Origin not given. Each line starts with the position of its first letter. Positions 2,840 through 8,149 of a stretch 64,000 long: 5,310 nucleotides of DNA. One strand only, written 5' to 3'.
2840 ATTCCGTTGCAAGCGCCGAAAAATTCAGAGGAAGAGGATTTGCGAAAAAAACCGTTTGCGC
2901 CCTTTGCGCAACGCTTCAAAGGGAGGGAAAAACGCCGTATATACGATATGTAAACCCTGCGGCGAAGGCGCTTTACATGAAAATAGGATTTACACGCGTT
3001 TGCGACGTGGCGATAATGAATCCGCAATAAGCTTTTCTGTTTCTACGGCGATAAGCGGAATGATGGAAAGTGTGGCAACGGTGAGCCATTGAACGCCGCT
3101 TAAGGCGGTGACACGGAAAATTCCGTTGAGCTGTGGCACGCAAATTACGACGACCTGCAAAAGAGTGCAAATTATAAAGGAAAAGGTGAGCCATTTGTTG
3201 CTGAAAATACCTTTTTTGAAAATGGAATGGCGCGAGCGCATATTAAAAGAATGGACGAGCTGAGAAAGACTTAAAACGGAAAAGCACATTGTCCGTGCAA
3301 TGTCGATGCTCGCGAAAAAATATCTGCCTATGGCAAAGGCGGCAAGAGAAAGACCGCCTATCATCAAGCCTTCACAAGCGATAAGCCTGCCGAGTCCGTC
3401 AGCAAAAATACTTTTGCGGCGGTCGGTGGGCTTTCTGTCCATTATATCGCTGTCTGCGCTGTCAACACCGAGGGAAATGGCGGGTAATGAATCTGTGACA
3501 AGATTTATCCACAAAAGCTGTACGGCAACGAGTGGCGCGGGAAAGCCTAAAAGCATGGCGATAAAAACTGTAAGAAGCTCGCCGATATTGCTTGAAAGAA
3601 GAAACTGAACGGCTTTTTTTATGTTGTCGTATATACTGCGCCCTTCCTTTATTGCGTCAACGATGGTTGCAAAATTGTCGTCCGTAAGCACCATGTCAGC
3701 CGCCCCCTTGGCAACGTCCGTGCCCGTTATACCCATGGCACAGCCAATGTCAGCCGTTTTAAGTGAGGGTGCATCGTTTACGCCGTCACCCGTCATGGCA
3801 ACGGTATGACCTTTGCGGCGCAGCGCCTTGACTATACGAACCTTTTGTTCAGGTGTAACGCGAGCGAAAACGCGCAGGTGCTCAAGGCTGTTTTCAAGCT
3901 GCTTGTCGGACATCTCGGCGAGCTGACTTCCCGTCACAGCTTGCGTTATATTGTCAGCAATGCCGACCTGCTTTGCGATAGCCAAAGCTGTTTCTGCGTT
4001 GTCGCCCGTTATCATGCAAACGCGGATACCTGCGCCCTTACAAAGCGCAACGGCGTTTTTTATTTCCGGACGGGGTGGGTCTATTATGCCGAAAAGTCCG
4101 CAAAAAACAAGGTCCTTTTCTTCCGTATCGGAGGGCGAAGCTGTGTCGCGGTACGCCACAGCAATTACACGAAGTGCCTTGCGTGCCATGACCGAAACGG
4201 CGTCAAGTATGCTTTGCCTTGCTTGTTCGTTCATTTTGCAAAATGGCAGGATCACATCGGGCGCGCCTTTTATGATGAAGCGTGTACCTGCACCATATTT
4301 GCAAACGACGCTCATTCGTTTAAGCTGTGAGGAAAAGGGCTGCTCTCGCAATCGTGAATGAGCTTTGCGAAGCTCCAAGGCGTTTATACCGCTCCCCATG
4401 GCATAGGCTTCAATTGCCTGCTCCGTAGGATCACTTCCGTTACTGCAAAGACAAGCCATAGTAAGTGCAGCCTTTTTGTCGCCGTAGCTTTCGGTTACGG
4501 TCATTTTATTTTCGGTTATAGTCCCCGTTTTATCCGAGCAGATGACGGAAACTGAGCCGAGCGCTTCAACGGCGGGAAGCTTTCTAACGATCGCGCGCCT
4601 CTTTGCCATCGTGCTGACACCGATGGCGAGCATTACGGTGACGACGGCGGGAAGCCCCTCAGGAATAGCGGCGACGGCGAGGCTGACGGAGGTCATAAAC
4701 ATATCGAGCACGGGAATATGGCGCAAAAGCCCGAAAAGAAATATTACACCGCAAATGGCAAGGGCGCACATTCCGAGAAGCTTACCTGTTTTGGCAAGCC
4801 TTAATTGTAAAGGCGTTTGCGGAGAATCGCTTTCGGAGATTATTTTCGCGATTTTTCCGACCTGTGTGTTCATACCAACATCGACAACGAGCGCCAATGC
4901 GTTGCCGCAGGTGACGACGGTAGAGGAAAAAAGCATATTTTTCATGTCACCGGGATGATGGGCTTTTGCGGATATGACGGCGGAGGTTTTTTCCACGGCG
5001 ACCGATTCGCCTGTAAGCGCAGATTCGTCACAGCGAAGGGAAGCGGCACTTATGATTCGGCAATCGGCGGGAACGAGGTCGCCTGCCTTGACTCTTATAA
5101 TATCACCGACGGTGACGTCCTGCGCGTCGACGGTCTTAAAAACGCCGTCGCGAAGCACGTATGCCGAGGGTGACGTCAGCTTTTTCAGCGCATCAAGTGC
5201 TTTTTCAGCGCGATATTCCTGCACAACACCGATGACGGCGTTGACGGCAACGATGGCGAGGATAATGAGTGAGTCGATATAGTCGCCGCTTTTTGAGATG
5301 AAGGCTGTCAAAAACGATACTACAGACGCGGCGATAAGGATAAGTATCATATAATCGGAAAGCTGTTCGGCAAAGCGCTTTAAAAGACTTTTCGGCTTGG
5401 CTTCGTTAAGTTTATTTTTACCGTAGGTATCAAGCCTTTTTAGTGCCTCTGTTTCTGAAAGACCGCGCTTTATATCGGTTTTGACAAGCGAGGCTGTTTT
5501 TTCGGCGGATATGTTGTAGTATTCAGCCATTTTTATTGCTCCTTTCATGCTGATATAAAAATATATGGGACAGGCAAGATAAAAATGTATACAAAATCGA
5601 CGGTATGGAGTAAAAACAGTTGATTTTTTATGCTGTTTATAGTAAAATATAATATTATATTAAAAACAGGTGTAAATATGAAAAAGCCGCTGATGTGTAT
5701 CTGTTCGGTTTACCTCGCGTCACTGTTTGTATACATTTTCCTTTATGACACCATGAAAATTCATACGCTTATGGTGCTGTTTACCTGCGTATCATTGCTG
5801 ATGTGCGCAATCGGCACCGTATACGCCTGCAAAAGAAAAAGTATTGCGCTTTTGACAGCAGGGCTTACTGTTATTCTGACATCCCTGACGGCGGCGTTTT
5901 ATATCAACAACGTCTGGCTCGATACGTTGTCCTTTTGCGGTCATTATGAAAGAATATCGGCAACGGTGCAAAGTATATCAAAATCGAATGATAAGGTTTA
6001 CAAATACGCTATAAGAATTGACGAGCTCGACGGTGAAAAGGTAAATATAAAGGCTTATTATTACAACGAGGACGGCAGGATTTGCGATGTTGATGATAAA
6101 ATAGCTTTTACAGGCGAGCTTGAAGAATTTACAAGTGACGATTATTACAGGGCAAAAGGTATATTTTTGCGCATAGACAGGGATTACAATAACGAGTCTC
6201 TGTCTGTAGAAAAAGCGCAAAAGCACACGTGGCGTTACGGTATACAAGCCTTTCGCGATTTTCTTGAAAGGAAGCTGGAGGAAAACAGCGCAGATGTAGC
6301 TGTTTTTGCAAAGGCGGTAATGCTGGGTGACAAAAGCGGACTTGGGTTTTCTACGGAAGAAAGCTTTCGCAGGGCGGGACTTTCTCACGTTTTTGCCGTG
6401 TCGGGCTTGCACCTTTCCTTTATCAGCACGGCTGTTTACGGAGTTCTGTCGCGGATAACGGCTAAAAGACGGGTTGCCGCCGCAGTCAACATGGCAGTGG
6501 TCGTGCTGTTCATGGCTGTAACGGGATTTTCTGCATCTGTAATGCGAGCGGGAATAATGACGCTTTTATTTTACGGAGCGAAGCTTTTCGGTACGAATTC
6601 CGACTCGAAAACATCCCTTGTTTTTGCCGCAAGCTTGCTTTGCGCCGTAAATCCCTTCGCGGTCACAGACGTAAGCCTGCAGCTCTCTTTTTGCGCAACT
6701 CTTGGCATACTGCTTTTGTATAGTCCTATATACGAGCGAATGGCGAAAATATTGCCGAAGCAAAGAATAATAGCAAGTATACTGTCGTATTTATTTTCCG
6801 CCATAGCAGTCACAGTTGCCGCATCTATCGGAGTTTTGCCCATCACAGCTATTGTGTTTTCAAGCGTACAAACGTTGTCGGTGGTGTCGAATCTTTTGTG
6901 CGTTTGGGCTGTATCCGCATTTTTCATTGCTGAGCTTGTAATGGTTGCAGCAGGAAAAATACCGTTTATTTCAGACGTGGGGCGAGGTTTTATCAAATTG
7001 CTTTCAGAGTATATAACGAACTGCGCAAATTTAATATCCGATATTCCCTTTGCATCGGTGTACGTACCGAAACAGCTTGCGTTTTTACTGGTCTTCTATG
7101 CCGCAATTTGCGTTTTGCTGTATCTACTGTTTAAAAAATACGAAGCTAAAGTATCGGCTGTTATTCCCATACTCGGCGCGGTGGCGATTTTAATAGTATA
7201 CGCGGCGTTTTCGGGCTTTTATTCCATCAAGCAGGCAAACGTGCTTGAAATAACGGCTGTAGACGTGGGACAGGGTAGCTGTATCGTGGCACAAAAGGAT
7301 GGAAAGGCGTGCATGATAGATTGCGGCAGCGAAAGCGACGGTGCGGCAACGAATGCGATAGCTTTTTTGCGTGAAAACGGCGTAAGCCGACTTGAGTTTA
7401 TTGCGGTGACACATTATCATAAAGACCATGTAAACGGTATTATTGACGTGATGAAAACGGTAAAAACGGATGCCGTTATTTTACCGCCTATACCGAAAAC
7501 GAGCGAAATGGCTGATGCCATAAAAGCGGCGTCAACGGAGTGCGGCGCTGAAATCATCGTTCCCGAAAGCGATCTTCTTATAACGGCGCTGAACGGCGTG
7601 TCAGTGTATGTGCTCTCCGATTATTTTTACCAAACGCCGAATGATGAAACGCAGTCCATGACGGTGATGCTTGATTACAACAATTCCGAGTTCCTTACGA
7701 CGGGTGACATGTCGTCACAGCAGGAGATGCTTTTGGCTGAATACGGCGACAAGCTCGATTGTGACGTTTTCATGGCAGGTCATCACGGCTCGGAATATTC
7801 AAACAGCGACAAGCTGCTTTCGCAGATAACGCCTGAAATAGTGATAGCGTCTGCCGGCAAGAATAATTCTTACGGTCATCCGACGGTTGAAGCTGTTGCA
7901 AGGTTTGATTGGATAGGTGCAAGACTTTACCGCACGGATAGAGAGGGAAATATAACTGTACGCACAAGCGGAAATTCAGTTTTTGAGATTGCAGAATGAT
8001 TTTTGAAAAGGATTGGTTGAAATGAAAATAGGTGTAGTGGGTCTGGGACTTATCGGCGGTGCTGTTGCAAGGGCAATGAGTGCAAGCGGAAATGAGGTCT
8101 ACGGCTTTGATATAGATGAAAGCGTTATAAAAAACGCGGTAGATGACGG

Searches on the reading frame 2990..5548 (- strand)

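Call 67: search_protein_families(library=ncbifam, proteins=[window:2990-5548:-], max_evalue=1e-10)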
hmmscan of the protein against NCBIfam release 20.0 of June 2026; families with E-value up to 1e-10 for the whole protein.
window:2990-5548:- (852 aa): 19 families
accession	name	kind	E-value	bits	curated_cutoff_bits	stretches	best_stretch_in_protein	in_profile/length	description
TIGR01522.1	ATPase-IIA2_Ca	equivalog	3.3e-210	700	798.3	1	9-840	3-848/854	calcium-transporting P-type ATPase, PMR1-type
TIGR01116.1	ATPase-IIA1_Ca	equivalog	8.3e-190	632.7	703.4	2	394-837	370-793/799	calcium-translocating P-type ATPase, SERCA-type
TIGR01517.1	ATPase-IIB_Ca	equivalog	1.3e-161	539.8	507.05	1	15-840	41-878/882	calcium-translocating P-type ATPase, PMCA-type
TIGR01523.1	ATPase-IID_K-Na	equivalog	2e-155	518.9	645.05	3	372-748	458-864/997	potassium/sodium efflux P-type ATPase, fungal-type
TIGR01647.1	ATPase-IIIA_H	equivalog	2.8e-143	478.8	615.5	1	29-800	1-751/755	plasma-membrane proton-efflux P-type ATPase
TIGR01106.1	ATPase-IIC_X-K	subfamily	2.2e-136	456.2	946.1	3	4-359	12-370/997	Na,H/K antiporter P-type ATPase subunit alpha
TIGR01524.1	ATPase-IIIB_Mg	equivalog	1.5e-125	420.1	610.75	1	13-756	18-771/867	magnesium-translocating P-type ATPase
NF011702.0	PRK15122.1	subfamily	2.4e-113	379.8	975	1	14-750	35-804/907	magnesium-translocating P-type ATPase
TIGR01494.1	ATPase_P-type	subfamily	6.1e-108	361.3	62.3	3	226-530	108-365/478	HAD-IC family P-type ATPase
TIGR01525.1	ATPase-IB_hvy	subfamily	3.3e-80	270.5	346.25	2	72-538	7-434/560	heavy metal translocating P-type ATPase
TIGR01657.1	P-ATPase-V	hypoth_equivalog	1.4e-68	231.4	618.25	3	16-379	125-494/1055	ATP13A2 family polyamine export P-type ATPase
TIGR01511.1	ATPase-IB1_Cu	subfamily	2.4e-60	204.9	397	2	56-461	10-388/542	copper-translocating P-type ATPase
TIGR01512.1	ATPase-IB2_Cd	subfamily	1e-58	199.2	313.5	2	87-388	15-290/494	cadmium family heavy metal-translocating P-type ATPase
NF008262.1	PRK11033.1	equivalog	2.3e-42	145.4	1005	2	106-531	211-599/731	zinc/cadmium/mercury/lead-transporting ATPase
TIGR01497.1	kdpB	equivalog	5.8e-41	140.3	527.9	2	94-553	71-508/675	potassium-transporting ATPase subunit KdpB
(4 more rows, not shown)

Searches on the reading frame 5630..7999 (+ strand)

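Call 67: search_protein_families(library=ncbifam, proteins=[window:5630-7999:+], max_evalue=1e-10)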
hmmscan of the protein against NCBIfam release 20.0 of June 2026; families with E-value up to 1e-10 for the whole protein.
window:5630-7999:+ (789 aa): 5 families
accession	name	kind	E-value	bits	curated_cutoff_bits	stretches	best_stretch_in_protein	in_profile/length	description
TIGR00361.1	ComEC_Rec2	equivalog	1.5e-56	191.9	190.05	1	213-773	121-663/663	DNA internalization-related competence protein ComEC/Rec2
NF008580.0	PRK11539.1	equivalog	9.8e-37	126.7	969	1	229-783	205-732/758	ComEC family protein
NF045979.1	ComEC_MAG0480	equivalog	2e-23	82.9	150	1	22-428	26-400/461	MAG0480 family ComEC-like protein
TIGR00360.1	ComEC_N-term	subfamily_domain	9.6e-21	74.8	36.5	1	252-432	2-168/171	ComEC/Rec2-related protein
NF049846.1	blaAHM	exception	7.4e-17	61.2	590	1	536-744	60-264/304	AHM family subclass B3-like metallo-beta-lactamase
